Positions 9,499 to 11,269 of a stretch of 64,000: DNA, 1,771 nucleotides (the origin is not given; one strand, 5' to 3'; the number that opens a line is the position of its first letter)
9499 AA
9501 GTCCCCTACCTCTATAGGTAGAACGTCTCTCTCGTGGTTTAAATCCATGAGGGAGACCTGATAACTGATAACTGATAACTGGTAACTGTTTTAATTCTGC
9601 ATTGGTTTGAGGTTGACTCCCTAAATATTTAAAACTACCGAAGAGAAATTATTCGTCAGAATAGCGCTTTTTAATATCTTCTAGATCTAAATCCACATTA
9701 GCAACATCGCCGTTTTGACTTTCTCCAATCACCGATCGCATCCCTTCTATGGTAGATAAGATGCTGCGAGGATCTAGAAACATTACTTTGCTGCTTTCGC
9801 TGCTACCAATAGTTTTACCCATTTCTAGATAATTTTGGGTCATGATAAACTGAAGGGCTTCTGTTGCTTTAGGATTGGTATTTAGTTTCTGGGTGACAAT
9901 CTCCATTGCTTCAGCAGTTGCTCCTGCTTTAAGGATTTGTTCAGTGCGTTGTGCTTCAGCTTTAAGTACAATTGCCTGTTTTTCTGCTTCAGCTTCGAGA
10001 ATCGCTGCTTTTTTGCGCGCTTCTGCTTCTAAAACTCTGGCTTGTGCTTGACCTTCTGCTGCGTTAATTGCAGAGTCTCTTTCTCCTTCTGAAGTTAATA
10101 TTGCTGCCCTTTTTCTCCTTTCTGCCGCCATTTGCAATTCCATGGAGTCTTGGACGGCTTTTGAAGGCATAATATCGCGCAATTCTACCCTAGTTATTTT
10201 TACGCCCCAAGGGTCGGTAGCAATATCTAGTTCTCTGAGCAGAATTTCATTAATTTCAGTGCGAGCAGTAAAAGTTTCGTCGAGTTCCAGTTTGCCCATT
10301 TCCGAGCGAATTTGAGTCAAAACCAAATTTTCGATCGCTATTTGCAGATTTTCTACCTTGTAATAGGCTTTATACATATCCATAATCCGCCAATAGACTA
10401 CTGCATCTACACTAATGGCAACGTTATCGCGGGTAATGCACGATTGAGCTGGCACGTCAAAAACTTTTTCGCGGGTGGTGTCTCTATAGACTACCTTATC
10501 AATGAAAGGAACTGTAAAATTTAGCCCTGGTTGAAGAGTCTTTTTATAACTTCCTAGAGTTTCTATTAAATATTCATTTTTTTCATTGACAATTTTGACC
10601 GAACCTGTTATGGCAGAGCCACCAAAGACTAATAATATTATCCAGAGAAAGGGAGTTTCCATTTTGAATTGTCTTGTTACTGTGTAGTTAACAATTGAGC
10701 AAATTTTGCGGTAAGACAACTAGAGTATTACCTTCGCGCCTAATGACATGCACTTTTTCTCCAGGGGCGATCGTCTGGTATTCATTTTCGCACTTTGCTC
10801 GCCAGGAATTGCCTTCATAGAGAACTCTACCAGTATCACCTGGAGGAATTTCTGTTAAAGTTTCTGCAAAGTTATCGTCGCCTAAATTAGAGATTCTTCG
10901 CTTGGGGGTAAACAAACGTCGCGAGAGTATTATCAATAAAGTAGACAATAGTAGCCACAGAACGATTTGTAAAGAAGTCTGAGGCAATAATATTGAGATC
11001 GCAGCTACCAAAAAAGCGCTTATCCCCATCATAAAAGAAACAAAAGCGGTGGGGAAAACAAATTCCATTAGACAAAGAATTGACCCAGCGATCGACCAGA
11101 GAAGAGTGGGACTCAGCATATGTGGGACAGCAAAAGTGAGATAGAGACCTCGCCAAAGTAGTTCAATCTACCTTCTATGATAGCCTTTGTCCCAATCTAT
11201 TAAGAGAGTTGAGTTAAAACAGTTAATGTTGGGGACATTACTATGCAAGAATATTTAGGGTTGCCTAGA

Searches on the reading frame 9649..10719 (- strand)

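Call 39: search_protein_families(library=pfam, proteins=[window:9649-10719:-], max_evalue=0.01)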
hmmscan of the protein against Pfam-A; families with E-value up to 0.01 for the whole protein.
window:9649-10719:- (356 aa): 1 family
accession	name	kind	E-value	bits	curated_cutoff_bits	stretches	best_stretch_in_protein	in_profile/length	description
PF01145.31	Band_7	-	4.1e-38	131.6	23.6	1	42-213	1-175/176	SPFH domain / Band 7 family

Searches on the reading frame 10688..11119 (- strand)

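Call 39: search_protein_families(library=pfam, proteins=[window:10688-11119:-], max_evalue=0.01)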
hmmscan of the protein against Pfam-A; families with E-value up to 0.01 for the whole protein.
window:10688-11119:- (143 aa): 1 family
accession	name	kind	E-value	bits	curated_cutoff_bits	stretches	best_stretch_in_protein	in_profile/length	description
PF01957.25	NfeD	-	1.7e-13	51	29.1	1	89-135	12-55/57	NfeD-like C-terminal, partner-binding domain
